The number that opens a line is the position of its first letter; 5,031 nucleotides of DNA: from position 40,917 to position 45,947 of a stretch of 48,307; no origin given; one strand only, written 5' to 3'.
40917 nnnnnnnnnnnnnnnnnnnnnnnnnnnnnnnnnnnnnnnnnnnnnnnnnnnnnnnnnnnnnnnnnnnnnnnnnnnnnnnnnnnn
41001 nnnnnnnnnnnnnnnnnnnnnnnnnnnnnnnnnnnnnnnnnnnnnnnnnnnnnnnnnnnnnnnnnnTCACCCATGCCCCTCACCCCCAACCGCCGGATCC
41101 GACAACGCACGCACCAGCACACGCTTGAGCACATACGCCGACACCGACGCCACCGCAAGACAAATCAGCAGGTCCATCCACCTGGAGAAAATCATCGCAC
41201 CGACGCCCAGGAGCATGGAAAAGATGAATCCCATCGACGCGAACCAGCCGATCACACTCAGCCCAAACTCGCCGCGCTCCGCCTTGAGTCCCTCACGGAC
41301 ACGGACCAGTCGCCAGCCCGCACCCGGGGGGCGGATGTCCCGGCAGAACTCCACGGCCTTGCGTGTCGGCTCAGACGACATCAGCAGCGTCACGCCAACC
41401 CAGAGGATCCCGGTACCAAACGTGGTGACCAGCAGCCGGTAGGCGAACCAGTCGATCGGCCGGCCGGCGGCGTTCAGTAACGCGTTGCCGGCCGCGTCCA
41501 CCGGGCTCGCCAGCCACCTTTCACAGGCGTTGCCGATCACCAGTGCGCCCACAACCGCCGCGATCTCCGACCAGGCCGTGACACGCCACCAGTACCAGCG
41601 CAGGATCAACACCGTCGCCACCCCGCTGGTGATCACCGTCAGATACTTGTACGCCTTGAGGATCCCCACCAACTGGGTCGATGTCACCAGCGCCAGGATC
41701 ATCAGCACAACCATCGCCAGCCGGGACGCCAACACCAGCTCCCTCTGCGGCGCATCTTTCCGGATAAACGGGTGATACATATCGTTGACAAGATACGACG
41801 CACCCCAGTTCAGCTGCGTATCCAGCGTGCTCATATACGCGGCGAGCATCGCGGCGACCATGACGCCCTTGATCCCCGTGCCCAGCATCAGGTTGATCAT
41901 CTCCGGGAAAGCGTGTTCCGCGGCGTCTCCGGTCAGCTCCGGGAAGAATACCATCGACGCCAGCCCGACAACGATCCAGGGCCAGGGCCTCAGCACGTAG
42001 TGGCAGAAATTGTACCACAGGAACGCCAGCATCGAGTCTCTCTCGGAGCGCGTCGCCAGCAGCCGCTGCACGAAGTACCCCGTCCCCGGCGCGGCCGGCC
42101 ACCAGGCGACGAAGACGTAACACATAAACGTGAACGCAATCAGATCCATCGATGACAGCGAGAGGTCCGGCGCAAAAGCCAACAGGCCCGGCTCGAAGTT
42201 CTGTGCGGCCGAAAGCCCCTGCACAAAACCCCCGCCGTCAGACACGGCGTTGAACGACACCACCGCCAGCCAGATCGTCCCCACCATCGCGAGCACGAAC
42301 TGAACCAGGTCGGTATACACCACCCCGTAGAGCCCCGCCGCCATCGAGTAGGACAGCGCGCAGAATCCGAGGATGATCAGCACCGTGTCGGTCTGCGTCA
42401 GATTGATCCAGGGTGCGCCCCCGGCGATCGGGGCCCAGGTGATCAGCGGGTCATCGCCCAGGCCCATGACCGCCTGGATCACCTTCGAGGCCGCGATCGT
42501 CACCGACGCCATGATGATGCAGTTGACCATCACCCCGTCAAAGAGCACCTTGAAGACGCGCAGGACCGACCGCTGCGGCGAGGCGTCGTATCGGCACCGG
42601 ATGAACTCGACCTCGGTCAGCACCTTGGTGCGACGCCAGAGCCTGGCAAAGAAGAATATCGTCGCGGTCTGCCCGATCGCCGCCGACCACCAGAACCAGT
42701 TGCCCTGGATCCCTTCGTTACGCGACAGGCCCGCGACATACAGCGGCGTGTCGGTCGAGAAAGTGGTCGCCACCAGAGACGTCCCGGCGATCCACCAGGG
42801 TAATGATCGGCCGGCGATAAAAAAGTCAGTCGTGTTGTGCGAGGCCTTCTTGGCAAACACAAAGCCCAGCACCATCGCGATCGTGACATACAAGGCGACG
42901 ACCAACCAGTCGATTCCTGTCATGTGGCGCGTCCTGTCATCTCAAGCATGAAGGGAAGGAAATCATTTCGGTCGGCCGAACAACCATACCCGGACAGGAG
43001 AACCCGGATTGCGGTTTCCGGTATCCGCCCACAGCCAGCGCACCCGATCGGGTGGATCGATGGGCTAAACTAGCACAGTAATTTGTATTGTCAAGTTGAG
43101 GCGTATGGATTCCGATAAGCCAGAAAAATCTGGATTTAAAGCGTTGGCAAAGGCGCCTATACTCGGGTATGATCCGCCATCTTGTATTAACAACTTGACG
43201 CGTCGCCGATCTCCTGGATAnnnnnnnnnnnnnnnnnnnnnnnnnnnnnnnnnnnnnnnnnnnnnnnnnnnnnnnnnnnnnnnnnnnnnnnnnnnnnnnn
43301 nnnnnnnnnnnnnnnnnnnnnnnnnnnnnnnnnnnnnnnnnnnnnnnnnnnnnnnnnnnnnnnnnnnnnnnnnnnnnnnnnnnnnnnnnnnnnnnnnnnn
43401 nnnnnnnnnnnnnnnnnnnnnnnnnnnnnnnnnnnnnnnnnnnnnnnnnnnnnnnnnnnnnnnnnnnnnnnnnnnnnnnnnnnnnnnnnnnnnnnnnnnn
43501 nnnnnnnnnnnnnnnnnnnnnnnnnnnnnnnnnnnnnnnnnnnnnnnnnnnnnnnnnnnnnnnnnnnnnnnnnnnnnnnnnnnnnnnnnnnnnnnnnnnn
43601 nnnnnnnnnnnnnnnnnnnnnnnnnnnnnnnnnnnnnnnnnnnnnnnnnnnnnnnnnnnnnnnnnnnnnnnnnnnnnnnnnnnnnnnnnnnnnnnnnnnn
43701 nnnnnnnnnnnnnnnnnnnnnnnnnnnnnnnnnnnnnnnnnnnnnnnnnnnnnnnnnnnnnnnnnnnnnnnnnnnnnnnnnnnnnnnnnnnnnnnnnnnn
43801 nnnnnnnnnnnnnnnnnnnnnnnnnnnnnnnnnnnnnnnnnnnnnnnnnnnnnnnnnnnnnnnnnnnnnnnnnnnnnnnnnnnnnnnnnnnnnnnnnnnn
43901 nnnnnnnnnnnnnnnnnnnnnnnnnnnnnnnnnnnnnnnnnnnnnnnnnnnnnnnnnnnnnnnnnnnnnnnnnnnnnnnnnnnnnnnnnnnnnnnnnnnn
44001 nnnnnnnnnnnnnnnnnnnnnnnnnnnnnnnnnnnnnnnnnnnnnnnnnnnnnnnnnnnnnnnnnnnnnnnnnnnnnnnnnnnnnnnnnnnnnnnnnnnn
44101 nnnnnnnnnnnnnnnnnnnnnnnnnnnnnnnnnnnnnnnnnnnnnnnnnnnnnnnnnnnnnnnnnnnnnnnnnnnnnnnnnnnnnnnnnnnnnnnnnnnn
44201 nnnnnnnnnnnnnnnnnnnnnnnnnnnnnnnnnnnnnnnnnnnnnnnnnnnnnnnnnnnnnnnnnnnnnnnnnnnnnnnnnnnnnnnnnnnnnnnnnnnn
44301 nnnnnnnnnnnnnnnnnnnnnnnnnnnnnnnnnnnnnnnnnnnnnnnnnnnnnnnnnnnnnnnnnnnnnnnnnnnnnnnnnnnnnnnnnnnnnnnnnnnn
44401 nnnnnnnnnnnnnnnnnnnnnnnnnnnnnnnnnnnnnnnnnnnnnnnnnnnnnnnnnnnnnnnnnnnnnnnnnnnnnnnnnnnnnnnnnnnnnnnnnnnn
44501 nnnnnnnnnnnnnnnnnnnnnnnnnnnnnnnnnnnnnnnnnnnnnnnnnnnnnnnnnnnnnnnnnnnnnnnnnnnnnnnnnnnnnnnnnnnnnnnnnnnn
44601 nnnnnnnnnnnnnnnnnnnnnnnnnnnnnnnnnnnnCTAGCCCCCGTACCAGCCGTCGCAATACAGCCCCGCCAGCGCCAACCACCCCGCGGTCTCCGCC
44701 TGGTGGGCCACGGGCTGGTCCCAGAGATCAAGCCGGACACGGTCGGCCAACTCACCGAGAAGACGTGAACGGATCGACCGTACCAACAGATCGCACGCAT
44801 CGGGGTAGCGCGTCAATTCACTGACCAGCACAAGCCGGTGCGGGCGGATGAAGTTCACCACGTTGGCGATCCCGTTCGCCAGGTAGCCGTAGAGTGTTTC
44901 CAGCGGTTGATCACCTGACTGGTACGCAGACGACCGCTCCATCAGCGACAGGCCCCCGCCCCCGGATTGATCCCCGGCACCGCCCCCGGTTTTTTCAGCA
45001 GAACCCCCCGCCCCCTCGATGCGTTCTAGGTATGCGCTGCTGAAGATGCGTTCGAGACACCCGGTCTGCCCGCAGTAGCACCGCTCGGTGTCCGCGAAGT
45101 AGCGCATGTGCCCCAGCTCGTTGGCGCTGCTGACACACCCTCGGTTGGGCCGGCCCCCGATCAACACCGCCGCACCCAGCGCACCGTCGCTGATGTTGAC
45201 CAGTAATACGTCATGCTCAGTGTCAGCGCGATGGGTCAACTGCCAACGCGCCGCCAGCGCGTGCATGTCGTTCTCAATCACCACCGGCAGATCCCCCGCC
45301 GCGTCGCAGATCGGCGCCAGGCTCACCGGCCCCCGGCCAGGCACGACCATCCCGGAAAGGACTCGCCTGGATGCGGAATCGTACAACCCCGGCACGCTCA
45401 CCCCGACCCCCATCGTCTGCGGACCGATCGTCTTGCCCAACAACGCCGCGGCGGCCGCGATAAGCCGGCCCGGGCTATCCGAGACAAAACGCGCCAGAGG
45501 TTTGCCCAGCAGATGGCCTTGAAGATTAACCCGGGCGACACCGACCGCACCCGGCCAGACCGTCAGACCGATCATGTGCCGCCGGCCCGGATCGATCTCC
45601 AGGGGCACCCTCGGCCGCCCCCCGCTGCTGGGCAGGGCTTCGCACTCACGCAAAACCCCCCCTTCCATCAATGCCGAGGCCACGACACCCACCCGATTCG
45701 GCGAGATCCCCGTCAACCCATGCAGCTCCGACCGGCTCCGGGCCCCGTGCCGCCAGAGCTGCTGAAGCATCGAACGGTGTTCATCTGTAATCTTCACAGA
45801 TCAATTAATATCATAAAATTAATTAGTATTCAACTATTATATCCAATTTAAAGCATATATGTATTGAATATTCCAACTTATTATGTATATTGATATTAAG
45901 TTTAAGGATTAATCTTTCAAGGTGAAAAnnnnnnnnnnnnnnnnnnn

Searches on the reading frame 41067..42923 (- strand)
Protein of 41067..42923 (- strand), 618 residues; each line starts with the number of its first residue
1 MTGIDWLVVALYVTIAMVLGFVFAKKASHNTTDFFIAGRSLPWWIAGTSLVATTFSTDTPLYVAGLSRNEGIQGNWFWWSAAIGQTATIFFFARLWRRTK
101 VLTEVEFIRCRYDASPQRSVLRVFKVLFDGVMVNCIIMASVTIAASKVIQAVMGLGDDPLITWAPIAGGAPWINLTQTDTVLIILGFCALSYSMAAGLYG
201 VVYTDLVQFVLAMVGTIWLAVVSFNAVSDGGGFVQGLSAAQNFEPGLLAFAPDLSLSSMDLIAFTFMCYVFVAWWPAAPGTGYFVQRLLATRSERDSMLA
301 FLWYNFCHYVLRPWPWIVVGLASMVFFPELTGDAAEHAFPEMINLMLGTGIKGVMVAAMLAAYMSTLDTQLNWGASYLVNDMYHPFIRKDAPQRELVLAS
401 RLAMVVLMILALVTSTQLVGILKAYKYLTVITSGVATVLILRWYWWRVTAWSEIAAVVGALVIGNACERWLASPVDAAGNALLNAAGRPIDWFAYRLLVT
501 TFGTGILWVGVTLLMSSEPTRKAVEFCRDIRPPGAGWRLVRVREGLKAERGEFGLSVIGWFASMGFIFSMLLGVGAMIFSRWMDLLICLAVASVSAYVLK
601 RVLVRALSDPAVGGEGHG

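Call 11: search_protein_families(library=pfam, proteins=[window:41067-42923:-], max_evalue=0.001)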
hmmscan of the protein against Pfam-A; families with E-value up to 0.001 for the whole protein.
window:41067-42923:- (618 aa): 1 family
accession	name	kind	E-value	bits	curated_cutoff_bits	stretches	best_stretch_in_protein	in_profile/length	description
PF00474.23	SSF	-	7.3e-35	121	22.8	2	178-450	120-396/406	Sodium:solute symporter family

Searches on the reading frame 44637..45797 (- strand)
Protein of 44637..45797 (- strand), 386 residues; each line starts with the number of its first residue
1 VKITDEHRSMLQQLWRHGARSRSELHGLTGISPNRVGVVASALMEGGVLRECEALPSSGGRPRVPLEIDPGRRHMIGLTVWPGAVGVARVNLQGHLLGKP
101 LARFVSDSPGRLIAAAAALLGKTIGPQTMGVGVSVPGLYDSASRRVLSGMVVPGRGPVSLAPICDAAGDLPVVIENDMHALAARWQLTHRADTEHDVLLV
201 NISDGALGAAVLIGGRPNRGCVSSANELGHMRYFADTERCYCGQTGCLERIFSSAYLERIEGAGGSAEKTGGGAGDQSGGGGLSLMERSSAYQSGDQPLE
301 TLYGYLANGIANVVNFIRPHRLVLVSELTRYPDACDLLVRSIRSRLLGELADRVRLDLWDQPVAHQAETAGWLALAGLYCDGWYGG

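Call 66: search_protein_families(library=ncbifam, proteins=[window:44637-45797:-], max_evalue=0.001)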
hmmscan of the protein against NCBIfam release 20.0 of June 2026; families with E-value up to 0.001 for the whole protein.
window:44637-45797:- (386 aa): 10 families
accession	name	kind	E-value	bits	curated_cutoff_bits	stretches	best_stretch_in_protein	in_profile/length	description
NF047937.1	TransRegNagC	equivalog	1.1e-18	67.7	650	1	17-342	23-348/399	DNA-binding transcriptional regulator NagC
NF049930.1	TransRegMlc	equivalog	2.3e-18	66.7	530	1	16-259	27-275/405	sugar metabolism global transcriptional regulator Mlc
TIGR00744.1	ROK_glcA_fam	subfamily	1.6e-16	60.4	260.35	1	128-262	58-191/318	ROK family glucokinase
NF007251.0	PRK09698.1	equivalog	6.7e-15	55.1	253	1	127-261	63-197/304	allose kinase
NF003461.0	PRK05082.1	subfamily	3.2e-08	33.3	283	1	131-255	59-181/291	N-acetylmannosamine kinase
NF047821.1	NactlManKinNanK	equivalog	8.5e-08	32.1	450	1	106-254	35-180/288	N-acetylmannosamine kinase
NF042998.1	bglucokin_BglK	equivalog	2.2e-07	30.4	550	1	87-339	15-255/291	beta-glucoside kinase BglK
NF007108.0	PRK09557.1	equivalog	3.1e-07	30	443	1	168-338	97-265/303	fructokinase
NF009835.0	PRK13310.1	equivalog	2.2e-05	23.9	380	1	130-254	59-191/303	N-acetylglucosamine kinase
NF045551.1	GK_Pyrobac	equivalog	0.0002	20.7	500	1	131-346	51-251/294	ATP-dependent glucokinase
